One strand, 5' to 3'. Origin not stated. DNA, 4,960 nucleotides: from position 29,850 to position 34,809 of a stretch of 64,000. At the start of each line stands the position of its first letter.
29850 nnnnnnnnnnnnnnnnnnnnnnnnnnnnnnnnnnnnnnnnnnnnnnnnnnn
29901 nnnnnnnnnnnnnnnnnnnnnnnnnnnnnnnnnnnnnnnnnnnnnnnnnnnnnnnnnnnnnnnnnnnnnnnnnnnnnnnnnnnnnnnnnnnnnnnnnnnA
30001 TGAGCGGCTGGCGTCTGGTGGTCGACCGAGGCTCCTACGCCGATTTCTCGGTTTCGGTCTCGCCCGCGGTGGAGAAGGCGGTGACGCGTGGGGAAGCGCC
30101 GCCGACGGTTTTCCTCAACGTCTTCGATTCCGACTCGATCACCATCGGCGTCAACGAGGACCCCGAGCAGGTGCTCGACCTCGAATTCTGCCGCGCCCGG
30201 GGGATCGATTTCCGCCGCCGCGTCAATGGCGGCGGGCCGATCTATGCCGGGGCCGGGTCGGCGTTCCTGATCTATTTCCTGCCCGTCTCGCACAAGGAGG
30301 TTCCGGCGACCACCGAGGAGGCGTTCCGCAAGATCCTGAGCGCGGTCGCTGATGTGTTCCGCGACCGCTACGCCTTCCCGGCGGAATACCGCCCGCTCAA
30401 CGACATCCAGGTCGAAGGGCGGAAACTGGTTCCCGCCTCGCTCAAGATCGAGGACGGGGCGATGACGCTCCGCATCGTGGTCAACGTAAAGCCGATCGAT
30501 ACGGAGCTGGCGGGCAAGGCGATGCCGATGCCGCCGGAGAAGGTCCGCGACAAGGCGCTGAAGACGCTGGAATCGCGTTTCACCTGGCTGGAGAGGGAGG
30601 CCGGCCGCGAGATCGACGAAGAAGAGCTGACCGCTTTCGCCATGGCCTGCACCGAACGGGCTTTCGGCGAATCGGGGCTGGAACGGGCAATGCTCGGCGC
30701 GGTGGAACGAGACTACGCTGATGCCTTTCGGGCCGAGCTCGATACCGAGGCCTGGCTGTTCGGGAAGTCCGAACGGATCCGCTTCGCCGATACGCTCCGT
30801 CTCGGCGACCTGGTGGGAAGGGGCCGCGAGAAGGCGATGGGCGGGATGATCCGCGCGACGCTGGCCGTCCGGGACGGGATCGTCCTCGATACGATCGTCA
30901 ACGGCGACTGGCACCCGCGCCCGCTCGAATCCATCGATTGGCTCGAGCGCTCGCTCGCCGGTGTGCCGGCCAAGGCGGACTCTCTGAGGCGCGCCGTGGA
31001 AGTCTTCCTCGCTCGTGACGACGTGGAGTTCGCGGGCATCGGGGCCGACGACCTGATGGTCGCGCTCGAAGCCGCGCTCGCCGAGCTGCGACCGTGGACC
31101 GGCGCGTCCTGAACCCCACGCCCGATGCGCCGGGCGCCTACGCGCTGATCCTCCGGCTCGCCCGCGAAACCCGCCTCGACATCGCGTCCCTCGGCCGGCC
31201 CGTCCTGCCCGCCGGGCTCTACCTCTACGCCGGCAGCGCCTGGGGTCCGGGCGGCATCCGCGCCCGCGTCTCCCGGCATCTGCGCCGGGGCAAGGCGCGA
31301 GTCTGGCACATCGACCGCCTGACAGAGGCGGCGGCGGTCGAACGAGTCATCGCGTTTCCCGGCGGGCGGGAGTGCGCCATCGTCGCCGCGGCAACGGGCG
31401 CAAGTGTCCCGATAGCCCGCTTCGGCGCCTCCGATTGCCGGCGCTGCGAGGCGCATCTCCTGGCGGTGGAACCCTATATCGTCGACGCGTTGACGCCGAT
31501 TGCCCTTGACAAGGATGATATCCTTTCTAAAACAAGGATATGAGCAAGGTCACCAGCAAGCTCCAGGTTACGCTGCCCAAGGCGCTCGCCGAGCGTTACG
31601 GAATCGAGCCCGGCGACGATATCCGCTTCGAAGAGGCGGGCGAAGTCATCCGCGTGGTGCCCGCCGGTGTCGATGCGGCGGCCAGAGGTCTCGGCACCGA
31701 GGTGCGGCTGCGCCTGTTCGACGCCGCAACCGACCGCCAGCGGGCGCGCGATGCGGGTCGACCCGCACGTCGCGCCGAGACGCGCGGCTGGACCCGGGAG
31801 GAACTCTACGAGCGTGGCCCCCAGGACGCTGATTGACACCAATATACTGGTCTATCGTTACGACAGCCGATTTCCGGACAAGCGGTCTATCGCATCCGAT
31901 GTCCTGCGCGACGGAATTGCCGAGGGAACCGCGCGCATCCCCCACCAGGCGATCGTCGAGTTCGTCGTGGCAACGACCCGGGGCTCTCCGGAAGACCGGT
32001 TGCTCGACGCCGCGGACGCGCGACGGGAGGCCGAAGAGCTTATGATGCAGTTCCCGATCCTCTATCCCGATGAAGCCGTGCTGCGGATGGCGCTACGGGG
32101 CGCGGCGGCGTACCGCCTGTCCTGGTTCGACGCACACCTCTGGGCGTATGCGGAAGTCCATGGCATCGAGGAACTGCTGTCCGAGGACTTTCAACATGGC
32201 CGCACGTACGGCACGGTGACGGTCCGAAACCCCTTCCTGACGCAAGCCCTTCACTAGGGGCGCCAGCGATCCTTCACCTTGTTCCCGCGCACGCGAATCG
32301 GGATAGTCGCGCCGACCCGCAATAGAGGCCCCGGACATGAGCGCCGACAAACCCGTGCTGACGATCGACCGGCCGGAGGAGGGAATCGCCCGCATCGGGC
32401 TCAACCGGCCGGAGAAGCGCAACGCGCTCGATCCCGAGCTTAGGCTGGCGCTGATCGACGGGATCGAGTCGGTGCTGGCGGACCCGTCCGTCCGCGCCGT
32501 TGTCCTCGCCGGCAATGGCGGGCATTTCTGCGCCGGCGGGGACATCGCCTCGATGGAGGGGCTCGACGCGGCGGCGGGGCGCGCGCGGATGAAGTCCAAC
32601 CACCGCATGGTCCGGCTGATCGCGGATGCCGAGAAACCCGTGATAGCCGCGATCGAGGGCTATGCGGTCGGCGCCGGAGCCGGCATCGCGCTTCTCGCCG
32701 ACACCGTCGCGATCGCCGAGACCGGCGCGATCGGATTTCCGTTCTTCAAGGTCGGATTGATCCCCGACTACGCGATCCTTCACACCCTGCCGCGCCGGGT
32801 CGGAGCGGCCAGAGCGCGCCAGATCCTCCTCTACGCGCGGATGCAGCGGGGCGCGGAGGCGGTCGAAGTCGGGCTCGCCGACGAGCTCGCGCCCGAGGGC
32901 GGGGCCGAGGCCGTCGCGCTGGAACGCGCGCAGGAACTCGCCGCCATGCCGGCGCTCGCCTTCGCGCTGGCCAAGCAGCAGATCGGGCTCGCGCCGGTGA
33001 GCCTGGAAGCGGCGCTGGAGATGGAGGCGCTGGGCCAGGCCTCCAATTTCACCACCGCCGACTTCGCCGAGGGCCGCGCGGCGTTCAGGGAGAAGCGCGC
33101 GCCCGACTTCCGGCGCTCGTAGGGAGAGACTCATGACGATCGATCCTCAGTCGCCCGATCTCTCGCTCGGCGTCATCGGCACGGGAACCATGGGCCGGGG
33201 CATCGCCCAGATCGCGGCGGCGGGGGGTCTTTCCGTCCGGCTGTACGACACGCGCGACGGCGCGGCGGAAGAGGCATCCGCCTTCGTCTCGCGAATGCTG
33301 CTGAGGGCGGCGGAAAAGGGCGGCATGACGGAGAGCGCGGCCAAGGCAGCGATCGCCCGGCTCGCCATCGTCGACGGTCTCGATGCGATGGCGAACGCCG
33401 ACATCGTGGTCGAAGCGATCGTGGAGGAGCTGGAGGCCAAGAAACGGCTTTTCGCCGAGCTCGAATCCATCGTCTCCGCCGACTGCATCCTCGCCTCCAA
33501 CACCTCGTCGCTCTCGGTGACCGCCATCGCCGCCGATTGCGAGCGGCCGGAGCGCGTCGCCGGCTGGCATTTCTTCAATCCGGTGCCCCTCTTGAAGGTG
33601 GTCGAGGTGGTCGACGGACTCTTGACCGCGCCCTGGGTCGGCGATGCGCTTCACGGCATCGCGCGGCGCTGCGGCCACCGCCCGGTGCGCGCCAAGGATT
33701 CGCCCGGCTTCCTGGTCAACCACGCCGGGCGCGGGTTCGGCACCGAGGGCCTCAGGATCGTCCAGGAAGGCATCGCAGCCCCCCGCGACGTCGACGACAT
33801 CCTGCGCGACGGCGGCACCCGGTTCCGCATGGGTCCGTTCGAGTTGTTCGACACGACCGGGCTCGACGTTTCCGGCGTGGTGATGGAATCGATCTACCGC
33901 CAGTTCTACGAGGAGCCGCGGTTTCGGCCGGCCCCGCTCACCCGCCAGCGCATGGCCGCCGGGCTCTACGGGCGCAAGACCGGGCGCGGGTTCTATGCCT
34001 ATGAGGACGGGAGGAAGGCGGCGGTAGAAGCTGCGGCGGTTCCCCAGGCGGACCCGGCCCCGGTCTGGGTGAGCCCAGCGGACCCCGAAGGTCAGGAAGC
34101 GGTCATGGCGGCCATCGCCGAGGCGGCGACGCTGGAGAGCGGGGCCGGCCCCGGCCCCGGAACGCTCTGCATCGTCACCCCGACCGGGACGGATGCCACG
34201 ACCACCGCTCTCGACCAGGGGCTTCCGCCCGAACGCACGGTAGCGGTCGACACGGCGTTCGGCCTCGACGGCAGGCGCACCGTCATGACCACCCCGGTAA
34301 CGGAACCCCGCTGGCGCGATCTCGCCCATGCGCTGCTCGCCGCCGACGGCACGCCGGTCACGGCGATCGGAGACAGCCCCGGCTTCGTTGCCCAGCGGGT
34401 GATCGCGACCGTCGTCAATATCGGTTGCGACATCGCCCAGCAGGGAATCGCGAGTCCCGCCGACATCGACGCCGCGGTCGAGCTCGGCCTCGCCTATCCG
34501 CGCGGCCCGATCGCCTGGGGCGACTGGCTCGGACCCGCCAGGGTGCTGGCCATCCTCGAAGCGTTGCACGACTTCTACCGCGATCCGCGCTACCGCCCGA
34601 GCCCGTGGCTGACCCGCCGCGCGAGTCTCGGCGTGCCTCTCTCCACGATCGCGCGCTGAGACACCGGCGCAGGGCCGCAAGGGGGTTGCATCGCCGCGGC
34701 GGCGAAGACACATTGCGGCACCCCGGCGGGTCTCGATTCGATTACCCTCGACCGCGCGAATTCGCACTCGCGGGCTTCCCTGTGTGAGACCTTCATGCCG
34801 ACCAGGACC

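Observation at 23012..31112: Eight-gene co-directional, translationally coupled operon combining two PaaK-like adenylating enzymes, a TPP enzyme, a lipoate-protein-ligase-like protein, a DOPA-dioxygenase-like protein and a ketopantoate-reductase-like reductase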

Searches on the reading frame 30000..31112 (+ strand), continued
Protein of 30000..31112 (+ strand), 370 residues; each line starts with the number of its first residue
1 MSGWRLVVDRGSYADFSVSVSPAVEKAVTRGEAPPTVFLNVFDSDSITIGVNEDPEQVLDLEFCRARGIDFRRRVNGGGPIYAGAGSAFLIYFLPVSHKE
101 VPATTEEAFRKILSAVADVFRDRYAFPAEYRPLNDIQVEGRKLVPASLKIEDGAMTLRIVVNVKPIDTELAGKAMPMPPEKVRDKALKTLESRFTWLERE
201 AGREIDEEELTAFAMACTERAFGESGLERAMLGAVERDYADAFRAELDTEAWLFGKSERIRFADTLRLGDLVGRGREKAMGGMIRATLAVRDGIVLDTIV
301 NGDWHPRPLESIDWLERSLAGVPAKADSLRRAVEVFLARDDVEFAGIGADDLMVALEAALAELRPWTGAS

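Call 66: find_encoding_contigs(protein=P0127, flank=8000, max_places=2)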
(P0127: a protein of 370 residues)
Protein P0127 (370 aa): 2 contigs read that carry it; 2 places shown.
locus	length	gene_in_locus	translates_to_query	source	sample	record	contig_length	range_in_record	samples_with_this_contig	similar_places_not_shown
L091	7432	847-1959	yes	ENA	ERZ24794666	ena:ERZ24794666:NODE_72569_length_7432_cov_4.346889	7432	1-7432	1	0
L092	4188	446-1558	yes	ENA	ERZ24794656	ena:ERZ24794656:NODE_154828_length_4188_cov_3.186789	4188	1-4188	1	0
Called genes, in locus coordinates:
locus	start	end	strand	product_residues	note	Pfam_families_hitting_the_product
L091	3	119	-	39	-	?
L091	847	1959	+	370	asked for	PF21948:LplA-B_cat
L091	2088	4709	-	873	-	PF20968:MASE8 (weak), PF00512:HisKA, PF02518:HATPase_c, PF13581:HATPase_c_2 (faint), PF13589:HATPase_c_3 (faint), PF00072:Response_reg, PF02518:HATPase_c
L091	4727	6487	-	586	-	-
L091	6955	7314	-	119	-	-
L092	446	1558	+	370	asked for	PF21948:LplA-B_cat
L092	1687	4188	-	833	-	?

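Call 67: find_encoding_contigs(protein=P0125, flank=8000, max_places=2)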
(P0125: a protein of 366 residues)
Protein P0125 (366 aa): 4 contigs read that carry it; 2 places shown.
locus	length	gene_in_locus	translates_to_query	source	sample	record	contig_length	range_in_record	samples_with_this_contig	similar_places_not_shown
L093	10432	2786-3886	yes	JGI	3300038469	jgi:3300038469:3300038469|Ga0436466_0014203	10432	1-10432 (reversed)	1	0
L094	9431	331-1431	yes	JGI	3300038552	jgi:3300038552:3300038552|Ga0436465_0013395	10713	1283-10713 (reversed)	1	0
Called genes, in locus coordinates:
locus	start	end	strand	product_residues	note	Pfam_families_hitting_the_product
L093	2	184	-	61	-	?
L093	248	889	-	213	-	PF02607:B12-binding_2, PF02310:B12-binding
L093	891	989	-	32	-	-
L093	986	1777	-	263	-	PF00378:ECH_1, PF16113:ECH_2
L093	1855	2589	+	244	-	PF02698:DUF218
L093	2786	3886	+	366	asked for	PF21948:LplA-B_cat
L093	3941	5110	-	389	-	PF00291:PALP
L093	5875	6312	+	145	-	PF00903:Glyoxalase, PF13669:Glyoxalase_4, PF18029:Glyoxalase_6 (weak)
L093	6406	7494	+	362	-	PF03480:DctP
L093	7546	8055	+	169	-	PF04290:DctQ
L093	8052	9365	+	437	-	PF03600:CitMHS (faint), PF06808:DctM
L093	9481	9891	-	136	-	-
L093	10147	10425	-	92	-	-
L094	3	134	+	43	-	?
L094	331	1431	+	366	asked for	PF21948:LplA-B_cat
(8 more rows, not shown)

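Call 69: find_encoding_contigs(protein=P0124, flank=8000, max_places=3)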
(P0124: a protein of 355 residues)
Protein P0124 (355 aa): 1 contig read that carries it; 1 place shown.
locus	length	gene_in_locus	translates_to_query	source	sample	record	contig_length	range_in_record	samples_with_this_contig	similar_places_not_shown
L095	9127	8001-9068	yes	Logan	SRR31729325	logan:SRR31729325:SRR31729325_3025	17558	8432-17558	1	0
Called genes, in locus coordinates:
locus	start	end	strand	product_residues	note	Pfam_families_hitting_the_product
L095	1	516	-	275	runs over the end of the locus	PF09339:HTH_IclR, PF01614:IclR_C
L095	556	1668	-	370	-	PF21948:LplA-B_cat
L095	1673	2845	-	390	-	PF00501:AMP-binding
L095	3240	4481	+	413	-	PF13433:Peripla_BP_5, PF13458:Peripla_BP_6, PF01094:ANF_receptor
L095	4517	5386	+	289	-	PF02653:BPD_transp_2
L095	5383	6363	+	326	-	PF02653:BPD_transp_2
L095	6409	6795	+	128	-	PF12172:zf-ChsH2, PF01796:OB_ChsH2_C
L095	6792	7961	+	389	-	PF02803:Thiolase_C (faint), PF22691:Thiolase_C_1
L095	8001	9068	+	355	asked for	PF21948:LplA-B_cat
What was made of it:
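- A second LplA-like paralog sits directly after a DUF35/thiolase pair in L095 (call 69). A paralog is linked to DUF35/thiolase (call 69).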

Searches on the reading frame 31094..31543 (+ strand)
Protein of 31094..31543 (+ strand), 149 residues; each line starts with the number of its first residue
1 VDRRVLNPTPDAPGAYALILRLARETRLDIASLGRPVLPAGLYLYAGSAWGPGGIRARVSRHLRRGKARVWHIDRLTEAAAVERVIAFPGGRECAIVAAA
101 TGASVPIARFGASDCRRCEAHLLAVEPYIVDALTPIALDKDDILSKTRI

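Call 4: search_protein_families(library=pfam, proteins=[window:31094-31543:+], max_evalue=0.01)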
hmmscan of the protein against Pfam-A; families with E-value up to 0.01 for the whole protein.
window:31094-31543:+ (149 aa): 1 family
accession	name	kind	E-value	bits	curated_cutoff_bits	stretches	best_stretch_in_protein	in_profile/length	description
PF01986.22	DUF123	-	4.8e-22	78.7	25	1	38-123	3-94/95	Domain of unknown function DUF123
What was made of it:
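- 31094..31543 (+): DUF123 protein (149 aa). Overlaps the LplA-like stop by 19 nt. PF01986, 78.7 bits (call 4).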

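Call 5: search_protein_families(library=ncbifam, proteins=[window:31094-31543:+], max_evalue=0.01)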
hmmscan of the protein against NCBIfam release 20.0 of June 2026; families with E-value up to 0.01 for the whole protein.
window:31094-31543:+ (149 aa): 0 families

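Call 74: search_solved_structures(query=window:31094-31540:+, max_evalue=1)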
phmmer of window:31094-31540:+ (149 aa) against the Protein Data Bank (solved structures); distinct sequences matched with E-value up to 1: 4.
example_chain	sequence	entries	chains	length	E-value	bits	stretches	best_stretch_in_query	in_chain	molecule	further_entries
7pzy_AI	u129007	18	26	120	0.72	13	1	44-93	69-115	Ribosomal 60S subunit protein L35A | Ribosomal protein L29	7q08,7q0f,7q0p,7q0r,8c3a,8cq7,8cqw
4u3m_O5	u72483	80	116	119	0.82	12.8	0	42-93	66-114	60S ribosomal protein L35-A | 60S RIBOSOMAL PROTEIN L35-B | Large ribosomal subunit protein uL29A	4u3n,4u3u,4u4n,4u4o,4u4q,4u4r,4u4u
2ww9_N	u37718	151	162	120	0.84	12.8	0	41-93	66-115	60S RIBOSOMAL PROTEIN L35 | 60S ribosomal protein L35-A | 60S ribosomal protein rpL35 (L29p)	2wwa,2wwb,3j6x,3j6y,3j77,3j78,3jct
6uz7_Bh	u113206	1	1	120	0.94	12.6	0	41-93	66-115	KLLA0F05247p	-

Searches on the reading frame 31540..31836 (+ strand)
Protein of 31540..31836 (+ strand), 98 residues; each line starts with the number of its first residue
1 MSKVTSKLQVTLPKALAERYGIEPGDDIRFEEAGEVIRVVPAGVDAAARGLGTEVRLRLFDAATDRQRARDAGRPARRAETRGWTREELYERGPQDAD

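Call 42: search_protein_families(library=pfam, proteins=[window:31540-31836:+], max_evalue=0.001)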
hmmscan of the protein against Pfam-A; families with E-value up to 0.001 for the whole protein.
window:31540-31836:+ (98 aa): 1 family
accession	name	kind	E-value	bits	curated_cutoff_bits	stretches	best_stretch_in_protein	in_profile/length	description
PF04014.23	MazE_antitoxin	-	2.9e-10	40.4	24.7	1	2-42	2-43/48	Antidote-toxin recognition MazE, bacterial antitoxin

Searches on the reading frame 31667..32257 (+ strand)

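Call 42: search_protein_families(library=pfam, proteins=[window:31667-32257:+], max_evalue=0.001)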
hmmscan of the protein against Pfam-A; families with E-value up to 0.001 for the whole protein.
window:31667-32257:+ (196 aa): 1 family
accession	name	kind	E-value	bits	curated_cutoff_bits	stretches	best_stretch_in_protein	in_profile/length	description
PF01850.27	PIN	-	1.4e-11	45.5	23.6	1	55-179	2-116/120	PIN domain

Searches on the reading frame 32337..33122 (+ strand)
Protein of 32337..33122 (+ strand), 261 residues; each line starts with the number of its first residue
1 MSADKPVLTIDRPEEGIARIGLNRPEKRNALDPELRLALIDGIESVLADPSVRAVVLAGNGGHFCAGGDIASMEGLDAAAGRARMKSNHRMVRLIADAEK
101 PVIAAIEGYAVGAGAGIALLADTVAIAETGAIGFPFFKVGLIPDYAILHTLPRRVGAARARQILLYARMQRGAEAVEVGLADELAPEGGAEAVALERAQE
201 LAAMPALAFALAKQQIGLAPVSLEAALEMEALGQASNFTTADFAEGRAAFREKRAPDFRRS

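Call 25: search_protein_families(library=ncbifam, proteins=[window:32337-33122:+], max_evalue=0.00001)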
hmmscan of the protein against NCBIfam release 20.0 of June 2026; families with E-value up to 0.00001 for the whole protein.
window:32337-33122:+ (261 aa): 72 families (the best 25 are shown)
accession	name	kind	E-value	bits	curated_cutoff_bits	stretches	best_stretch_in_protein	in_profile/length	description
NF006007.0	PRK08138.1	subfamily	2.7e-51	174.5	355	1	2-259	3-259/261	enoyl-CoA hydratase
NF051848.1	EnCoAHydtEchA19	equivalog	3.2e-45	154.7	400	1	16-260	9-257/258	enoyl-CoA hydratase EchA19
NF006107.0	PRK08258.1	equivalog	9.7e-45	153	330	1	14-259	24-275/277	enoyl-CoA hydratase family protein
NF046063.1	oxepin_alt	equivalog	2.6e-44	151.6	300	1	15-257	8-254/254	oxepin-CoA hydrolase, alternative type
NF005700.0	PRK07511.1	subfamily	1.9e-42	145.7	274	1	15-260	11-260/260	enoyl-CoA hydratase family protein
NF004857.0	PRK06210.1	equivalog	2.8e-41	141.8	341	1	8-259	10-273/275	enoyl-CoA hydratase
NF006699.0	PRK09245.1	subfamily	2.9e-40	138.2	354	1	10-259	7-264/266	crotonase/enoyl-CoA hydratase family protein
TIGR02280.1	PaaB1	equivalog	6.6e-40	137.2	345.15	1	14-259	6-254/256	2-(1,2-epoxy-1,2-dihydrophenyl)acetyl-CoA isomerase PaaG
NF004781.0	PRK06127.1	subfamily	1.6e-39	136.2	291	1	13-259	17-267/269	enoyl-CoA hydratase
NF007239.0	PRK09674.1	equivalog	5.1e-39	134.3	371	1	10-259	7-255/257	2,3-dehydroadipyl-CoA hydratase PaaF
NF005804.0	PRK07659.1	equivalog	6.2e-39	134.1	311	1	14-260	13-259/260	enoyl-CoA hydratase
NF005891.0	PRK07854.1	equivalog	9.8e-39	133.4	237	1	14-259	7-241/243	enoyl-CoA hydratase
NF004525.0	PRK05870.1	equivalog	1.2e-38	133.5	285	1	14-252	10-248/249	enoyl-CoA hydratase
NF006109.0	PRK08260.1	subfamily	1.5e-38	132.7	320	1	14-260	11-277/296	enoyl-CoA hydratase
NF005675.0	PRK07468.1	equivalog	1.7e-37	129.6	350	1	8-260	6-261/262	crotonase/enoyl-CoA hydratase family protein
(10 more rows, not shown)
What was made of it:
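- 32337..33122 (+): Crotonase-family protein of PaaG/isomerase type (261 aa). Not a canonical hydratase. NCBIfam hits below cutoff to PRK08138, alternative oxepin-CoA hydrolase and PaaG (call 25).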

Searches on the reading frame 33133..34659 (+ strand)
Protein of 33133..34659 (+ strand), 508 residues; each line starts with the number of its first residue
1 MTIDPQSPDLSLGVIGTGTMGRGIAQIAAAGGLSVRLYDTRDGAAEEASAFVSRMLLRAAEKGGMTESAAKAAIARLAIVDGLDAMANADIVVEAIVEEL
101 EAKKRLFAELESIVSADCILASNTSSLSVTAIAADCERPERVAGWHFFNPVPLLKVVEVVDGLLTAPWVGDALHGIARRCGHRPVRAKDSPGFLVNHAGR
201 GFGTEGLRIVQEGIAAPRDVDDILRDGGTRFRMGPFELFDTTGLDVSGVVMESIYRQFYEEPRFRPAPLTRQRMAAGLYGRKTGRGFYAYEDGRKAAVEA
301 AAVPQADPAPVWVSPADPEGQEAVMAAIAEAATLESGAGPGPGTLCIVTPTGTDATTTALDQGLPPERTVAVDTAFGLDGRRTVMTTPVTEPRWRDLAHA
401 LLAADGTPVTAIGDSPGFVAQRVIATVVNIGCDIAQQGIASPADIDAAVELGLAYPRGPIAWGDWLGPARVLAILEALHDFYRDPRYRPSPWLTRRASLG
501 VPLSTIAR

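Call 25: search_protein_families(library=ncbifam, proteins=[window:33133-34659:+], max_evalue=0.00001)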
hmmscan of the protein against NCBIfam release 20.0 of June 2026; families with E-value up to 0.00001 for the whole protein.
window:33133-34659:+ (508 aa): 19 families
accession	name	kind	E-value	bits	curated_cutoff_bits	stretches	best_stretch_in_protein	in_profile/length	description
NF006124.0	PRK08268.1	subfamily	4.5e-202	672.5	508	1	11-504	9-503/507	3-hydroxyacyl-CoA dehydrogenase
TIGR02279.1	PaaC-3OHAcCoADH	equivalog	1.2e-125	420.2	669.4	1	11-500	7-498/503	3-hydroxyacyl-CoA dehydrogenase PaaH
NF004474.0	PRK05808.1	subfamily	4.4e-99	331.3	408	2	12-291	6-283/283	3-hydroxybutyryl-CoA dehydrogenase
NF005875.0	PRK07819.1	subfamily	5.9e-84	281.9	319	2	12-290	8-286/287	3-hydroxybutyryl-CoA dehydrogenase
NF006722.0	PRK09260.1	equivalog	8.4e-84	281.2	429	2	13-295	6-286/289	3-hydroxyacyl-CoA dehydrogenase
NF005715.0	PRK07530.1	equivalog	5.2e-78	262.4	420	2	11-292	6-285/292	3-hydroxybutyryl-CoA dehydrogenase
NF004699.0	PRK06035.1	equivalog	1.5e-63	214.7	500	2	12-283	6-278/294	3-hydroxyacyl-CoA dehydrogenase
NF006125.0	PRK08269.1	equivalog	6.3e-56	189.8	427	2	12-295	8-301/334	3-hydroxybutyryl-CoA dehydrogenase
NF008363.0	PRK11154.1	equivalog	5.3e-53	180.2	869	1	11-296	311-593/708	fatty acid oxidation complex subunit alpha FadJ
NF042925.1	FHMPC_DH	equivalog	1.6e-52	178.7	500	1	12-298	3-288/304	5-formyl-3-hydroxy-2-methylpyridine 4-carboxylate 5-dehydrogenase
NF008727.0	PRK11730.1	equivalog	5.4e-51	173.8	870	1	13-300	317-602/717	fatty acid oxidation complex subunit alpha FadB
NF006143.0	PRK08293.1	equivalog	3e-50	171.2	312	1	13-292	8-289/291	3-hydroxyacyl-CoA dehydrogenase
TIGR02441.1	fa_ox_alpha_mit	equivalog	6.3e-49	166.7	964.65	1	5-296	331-619/737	fatty acid oxidation complex subunit alpha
NF004783.0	PRK06129.1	equivalog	2.2e-47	162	347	1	11-240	4-237/315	3-hydroxyacyl-CoA dehydrogenase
TIGR02440.1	FadJ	equivalog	9.5e-46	156.4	968.45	1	12-302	307-594/699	fatty acid oxidation complex subunit alpha FadJ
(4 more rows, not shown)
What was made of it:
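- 33133..34659 (+): PaaH-like 3-hydroxyacyl-CoA dehydrogenase (508 aa). PaaH TIGR02279, 420 bits against a cutoff of 669 (call 25).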
